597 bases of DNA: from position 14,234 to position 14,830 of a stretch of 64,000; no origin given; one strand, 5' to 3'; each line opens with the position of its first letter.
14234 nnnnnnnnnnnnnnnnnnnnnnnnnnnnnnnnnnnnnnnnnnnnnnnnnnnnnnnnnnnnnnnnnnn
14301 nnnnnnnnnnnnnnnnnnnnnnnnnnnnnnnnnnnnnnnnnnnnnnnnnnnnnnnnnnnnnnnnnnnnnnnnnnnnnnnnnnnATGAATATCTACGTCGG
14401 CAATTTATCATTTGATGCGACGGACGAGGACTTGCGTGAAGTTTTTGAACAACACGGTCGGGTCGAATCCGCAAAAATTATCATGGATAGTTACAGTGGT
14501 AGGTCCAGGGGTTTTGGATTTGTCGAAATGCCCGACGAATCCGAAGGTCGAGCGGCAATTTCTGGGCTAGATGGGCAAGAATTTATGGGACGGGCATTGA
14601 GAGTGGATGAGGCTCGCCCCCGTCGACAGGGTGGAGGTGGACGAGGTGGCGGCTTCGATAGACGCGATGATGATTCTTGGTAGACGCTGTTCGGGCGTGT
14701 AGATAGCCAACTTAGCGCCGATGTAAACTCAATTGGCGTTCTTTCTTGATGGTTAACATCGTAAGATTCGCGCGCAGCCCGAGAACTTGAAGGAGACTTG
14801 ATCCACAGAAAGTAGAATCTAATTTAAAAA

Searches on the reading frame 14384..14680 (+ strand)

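Call 53: search_protein_families(library=pfam, proteins=[window:14384-14680:+], max_evalue=0.001)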
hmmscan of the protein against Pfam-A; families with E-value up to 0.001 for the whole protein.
window:14384-14680:+ (99 aa): 1 family
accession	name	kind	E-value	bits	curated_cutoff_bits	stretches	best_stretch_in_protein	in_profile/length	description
PF00076.28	RRM_1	-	7e-23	80.7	20.7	1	3-73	1-70/70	RNA recognition motif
